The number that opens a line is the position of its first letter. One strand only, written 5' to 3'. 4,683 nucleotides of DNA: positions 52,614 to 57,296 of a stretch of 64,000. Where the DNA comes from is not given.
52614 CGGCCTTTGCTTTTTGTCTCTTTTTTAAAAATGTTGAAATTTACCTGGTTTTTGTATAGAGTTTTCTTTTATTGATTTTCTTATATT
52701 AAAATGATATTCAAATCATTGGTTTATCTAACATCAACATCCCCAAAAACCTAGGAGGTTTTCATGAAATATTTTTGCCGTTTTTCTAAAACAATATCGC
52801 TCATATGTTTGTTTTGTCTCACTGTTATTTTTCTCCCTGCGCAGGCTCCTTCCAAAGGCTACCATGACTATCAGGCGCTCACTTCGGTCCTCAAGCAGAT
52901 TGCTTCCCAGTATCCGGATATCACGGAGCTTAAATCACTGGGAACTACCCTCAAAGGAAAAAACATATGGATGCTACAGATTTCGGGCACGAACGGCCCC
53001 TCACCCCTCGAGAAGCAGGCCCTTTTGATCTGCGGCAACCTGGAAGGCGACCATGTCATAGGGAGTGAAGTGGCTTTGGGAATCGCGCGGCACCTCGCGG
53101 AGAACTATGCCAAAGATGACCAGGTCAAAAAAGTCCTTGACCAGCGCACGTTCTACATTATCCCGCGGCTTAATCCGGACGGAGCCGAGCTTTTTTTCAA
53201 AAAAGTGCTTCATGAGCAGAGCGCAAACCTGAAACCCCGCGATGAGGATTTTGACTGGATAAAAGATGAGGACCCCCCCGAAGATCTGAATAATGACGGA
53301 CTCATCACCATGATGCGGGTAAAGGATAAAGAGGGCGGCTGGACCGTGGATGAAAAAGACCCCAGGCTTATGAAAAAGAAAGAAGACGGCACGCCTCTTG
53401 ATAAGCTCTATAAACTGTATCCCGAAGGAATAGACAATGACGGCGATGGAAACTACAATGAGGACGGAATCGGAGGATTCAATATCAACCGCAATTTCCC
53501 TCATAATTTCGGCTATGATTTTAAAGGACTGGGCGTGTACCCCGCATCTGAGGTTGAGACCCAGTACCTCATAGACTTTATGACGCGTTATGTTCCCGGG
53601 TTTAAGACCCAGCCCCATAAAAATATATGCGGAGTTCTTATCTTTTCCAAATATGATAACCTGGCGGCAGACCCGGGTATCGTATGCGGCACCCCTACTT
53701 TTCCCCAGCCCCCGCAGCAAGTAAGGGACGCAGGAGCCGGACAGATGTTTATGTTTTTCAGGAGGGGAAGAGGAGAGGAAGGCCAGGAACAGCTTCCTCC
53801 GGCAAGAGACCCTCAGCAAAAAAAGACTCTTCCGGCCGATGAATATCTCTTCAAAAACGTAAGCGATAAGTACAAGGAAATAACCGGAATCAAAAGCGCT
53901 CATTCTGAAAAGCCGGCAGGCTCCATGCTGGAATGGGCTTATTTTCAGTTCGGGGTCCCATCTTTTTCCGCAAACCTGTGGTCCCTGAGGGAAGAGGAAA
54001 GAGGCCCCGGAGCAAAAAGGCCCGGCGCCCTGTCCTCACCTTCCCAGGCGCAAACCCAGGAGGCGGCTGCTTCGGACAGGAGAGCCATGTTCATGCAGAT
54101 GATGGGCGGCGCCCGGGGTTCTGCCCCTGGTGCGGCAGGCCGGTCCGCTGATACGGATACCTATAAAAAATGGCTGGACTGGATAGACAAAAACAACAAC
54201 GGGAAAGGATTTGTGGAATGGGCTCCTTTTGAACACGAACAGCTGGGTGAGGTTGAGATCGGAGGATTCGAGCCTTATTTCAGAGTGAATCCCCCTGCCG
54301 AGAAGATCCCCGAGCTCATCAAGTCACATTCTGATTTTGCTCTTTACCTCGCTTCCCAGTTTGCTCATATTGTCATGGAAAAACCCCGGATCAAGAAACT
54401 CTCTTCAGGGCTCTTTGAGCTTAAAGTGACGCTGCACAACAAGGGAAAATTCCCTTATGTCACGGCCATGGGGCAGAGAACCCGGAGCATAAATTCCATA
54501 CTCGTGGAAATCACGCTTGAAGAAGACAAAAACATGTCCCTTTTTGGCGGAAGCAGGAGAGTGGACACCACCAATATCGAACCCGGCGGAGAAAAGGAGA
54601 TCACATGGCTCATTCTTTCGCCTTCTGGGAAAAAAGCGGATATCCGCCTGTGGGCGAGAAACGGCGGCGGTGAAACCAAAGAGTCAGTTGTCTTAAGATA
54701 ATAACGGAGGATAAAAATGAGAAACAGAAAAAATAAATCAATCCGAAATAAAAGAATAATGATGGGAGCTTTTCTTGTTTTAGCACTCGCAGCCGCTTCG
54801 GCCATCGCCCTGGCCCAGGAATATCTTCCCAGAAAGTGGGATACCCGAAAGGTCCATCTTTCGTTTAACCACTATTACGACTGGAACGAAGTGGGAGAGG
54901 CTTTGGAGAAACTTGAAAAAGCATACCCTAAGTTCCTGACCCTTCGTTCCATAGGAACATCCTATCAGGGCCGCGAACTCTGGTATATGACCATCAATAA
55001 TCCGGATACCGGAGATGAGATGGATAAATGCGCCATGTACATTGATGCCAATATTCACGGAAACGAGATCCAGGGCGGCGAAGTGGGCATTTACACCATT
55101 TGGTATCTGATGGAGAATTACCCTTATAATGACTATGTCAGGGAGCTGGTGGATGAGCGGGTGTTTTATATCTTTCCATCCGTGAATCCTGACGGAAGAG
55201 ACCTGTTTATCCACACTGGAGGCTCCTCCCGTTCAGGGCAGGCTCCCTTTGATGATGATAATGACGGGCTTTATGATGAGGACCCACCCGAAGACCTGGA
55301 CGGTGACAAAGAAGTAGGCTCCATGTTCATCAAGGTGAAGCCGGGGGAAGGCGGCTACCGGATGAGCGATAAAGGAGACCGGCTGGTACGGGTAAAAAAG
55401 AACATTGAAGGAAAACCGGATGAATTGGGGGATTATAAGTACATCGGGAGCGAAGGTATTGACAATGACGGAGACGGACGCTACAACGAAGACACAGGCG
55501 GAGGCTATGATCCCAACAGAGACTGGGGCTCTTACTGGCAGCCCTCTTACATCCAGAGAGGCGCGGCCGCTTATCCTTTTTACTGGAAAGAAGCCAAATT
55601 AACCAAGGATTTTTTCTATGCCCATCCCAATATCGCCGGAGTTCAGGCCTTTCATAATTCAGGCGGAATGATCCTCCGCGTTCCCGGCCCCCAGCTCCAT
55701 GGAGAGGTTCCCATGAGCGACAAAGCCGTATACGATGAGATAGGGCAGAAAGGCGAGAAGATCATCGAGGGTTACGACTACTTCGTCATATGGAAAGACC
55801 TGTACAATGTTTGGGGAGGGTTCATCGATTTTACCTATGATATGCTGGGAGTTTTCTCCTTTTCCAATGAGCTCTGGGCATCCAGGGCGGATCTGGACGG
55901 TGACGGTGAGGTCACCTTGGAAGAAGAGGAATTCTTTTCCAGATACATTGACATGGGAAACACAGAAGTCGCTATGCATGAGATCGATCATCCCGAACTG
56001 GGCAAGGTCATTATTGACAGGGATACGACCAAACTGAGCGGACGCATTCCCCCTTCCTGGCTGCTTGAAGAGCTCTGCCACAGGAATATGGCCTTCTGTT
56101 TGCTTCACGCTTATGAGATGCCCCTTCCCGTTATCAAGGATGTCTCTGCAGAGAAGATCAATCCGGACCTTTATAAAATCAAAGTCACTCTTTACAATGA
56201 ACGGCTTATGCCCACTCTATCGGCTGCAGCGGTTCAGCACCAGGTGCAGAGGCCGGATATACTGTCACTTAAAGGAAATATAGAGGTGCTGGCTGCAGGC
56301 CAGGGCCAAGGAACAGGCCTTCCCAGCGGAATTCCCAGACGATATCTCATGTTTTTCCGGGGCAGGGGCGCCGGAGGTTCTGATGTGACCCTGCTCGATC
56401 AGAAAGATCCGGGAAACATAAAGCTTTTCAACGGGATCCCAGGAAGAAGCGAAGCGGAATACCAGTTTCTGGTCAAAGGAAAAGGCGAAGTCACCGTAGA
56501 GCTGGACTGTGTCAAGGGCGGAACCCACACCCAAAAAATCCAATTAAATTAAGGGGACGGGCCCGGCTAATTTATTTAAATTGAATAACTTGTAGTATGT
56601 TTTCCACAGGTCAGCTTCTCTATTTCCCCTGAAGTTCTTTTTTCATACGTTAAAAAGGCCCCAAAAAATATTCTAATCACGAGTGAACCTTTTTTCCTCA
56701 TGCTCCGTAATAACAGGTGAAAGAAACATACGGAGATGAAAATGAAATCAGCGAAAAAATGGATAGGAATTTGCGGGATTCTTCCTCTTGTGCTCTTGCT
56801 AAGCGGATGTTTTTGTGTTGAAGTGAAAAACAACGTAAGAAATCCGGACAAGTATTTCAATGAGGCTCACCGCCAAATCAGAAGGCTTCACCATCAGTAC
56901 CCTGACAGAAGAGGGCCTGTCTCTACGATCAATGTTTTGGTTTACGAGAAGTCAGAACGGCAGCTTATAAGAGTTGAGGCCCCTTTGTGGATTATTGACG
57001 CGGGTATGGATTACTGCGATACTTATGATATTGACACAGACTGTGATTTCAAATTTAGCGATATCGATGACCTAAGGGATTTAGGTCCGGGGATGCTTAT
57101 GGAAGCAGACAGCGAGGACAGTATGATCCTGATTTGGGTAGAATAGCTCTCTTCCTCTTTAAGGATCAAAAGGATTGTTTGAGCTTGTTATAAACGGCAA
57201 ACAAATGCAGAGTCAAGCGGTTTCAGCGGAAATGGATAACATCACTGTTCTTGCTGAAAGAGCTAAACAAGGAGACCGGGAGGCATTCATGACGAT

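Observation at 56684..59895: ECF sigma/anti-sigma operon embedded among three secreted proteins that share an unrecognised C-terminal module ending I-x-(I/V)-W-(I/V/F)-E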

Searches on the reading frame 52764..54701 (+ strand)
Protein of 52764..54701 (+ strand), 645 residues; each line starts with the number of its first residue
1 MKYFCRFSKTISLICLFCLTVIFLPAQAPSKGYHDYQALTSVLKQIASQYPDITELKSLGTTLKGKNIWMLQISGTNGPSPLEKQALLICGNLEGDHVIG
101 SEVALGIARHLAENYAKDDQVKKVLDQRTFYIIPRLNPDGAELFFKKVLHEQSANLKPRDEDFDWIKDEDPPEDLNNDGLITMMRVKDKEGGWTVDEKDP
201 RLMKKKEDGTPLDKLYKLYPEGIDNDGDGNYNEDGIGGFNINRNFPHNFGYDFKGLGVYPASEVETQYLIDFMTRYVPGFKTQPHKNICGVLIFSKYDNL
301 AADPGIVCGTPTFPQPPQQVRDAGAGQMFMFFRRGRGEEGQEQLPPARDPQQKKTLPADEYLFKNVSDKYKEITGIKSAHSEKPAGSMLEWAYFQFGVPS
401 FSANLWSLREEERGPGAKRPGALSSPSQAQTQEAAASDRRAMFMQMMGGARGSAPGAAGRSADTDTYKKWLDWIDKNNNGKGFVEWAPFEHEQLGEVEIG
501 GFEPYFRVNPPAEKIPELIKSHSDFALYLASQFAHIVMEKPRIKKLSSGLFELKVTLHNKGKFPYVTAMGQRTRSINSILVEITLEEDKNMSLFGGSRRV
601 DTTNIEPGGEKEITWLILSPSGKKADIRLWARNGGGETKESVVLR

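Call 89: search_protein_families(library=pfam, proteins=[window:52764-54701:+], max_evalue=0.001)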
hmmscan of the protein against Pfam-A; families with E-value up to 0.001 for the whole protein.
window:52764-54701:+ (645 aa): 1 family
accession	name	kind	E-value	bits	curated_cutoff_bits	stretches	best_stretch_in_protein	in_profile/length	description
PF00246.29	Peptidase_M14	-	1.2e-32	114.2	21.6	1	40-404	2-260/286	Zinc carboxypeptidase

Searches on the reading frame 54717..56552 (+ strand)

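Call 89: search_protein_families(library=pfam, proteins=[window:54717-56552:+], max_evalue=0.001)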
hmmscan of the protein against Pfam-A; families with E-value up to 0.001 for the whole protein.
window:54717-56552:+ (611 aa): 1 family
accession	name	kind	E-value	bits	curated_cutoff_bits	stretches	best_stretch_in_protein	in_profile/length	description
PF00246.29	Peptidase_M14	-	5.3e-36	125.2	21.6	2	62-175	4-117/286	Zinc carboxypeptidase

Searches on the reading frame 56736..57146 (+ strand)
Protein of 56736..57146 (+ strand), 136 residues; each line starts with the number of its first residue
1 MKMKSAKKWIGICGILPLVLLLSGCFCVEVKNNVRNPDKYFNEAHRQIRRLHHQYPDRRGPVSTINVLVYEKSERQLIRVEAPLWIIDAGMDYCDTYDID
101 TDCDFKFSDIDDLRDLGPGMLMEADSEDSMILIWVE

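Call 3: search_protein_families(library=pfam, proteins=[window:56736-57146:+], max_evalue=1)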
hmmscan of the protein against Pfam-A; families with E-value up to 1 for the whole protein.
window:56736-57146:+ (136 aa): 0 families

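Call 4: search_protein_families(library=ncbifam, proteins=[window:56736-57146:+], max_evalue=1)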
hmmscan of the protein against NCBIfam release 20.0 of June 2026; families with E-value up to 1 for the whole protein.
window:56736-57146:+ (136 aa): 0 families

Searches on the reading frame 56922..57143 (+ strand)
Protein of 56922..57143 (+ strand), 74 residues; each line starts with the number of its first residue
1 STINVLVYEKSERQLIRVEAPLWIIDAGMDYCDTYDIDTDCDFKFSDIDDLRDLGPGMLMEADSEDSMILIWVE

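Call 11: find_homologous_proteins(query=A1, max_evalue=0.01)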
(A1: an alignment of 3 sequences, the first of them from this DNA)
Query A1 (3 sequences) (74 aa, profile of the alignment): 144 proteins with E <= 0.01 among 156 candidates; the best 120 are listed.
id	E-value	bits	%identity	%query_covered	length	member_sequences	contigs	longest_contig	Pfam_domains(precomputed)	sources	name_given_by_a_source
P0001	7.5e-33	130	23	88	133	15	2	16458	-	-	-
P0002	1.9e-31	126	23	88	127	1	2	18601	-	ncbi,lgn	-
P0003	3.4e-31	125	27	69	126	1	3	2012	-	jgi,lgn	-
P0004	4.0e-31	125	27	69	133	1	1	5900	-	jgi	-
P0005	4.6e-31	125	27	69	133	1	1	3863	-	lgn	-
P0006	3.4e-30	122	26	88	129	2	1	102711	-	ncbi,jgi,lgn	-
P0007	4.6e-30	121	27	69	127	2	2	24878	-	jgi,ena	-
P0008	1.5e-29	120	26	88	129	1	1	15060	-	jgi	-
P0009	2.4e-28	116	25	88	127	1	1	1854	-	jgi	jgi:hypothetical protein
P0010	3.5e-28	115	31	57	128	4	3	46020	-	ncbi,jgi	jgi:hypothetical protein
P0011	4.2e-28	115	29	88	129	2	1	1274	-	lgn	-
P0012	1.0e-27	114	29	88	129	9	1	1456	-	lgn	-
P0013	1.6e-27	113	25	88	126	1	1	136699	-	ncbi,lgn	-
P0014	2.5e-27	113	27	88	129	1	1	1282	-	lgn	-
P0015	6.9e-27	111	25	86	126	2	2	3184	-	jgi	jgi:hypothetical protein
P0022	1.2e-22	98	36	57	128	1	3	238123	-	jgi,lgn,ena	-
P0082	1.8e-19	88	30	95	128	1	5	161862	-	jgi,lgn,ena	-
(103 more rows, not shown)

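Call 13: find_encoding_contigs(protein=P0022, flank=6000, max_places=2)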
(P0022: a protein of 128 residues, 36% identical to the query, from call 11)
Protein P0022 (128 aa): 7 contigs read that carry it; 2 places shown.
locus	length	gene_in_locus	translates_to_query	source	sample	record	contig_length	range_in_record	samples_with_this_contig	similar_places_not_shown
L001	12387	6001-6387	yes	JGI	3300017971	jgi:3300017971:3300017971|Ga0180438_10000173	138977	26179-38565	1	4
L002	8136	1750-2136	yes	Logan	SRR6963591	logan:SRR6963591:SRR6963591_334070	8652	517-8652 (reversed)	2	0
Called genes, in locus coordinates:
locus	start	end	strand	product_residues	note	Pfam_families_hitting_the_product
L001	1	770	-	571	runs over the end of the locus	PF01343:Peptidase_S49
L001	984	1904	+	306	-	PF00005:ABC_tran, PF13304:AAA_21, PF13732:DrrA1-3_C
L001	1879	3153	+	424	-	PF12698:ABC2_membrane_3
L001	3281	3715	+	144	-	-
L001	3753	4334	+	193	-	PF04542:Sigma70_r2, PF08281:Sigma70_r4_2, PF04545:Sigma70_r4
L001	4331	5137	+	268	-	PF13490:zf-HC2 (weak)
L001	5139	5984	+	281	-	PF13174:TPR_6 (faint)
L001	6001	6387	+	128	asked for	-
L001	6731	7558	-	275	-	-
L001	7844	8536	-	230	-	-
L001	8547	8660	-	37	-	-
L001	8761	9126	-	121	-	PF18024:HTH_50 (weak), PF02954:HTH_8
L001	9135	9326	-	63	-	-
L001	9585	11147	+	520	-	PF08442:ATP-grasp_2, PF13549:ATP-grasp_5, PF24948:Citrate_synth_N (weak), PF16114:Citrate_bind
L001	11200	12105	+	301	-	PF02629:CoA_binding, PF00549:Ligase_CoA, PF13607:Succ_CoA_lig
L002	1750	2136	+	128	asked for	-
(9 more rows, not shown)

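Call 14: find_encoding_contigs(protein=P0082, flank=6000, max_places=2)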
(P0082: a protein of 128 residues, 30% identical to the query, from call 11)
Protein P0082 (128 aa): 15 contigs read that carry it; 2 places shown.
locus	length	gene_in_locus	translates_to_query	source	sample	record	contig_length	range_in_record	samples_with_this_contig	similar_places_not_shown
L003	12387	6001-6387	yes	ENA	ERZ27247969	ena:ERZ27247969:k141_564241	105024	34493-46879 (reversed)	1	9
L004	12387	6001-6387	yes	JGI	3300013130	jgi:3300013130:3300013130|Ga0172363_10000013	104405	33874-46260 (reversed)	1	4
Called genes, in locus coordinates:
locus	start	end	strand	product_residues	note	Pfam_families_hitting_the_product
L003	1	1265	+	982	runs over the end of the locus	PF00580:UvrD-helicase, PF13245:AAA_19, PF13604:AAA_30 (faint), PF01443:Viral_helicase1 (faint), PF13361:UvrD_C, PF13538:UvrD_C_2 (faint), PF12705:PDDEXK_1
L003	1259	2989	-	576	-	PF01343:Peptidase_S49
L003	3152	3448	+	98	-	PF13893:RRM_5 (weak), PF00076:RRM_1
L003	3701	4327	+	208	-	PF07638:Sigma70_ECF, PF04542:Sigma70_r2, PF08281:Sigma70_r4_2, PF04545:Sigma70_r4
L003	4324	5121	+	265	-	-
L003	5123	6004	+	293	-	PF13174:TPR_6 (faint), PF13646:HEAT_2 (faint)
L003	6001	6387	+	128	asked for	-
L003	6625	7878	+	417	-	PF00330:Aconitase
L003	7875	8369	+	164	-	PF00694:Aconitase_C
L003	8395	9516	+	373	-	PF00180:Iso_dh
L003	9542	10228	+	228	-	PF00814:TsaD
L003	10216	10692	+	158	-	PF13302:Acetyltransf_3, PF13523:Acetyltransf_8 (weak), PF13527:Acetyltransf_9, PF00583:Acetyltransf_1, PF13673:Acetyltransf_10, PF13508:Acetyltransf_7, PF08445:FR47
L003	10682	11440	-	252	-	PF01416:PseudoU_synth_1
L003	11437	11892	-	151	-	PF02481:DNA_processg_A (weak), PF18306:LDcluster4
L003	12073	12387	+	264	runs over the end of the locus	-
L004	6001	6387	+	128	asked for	-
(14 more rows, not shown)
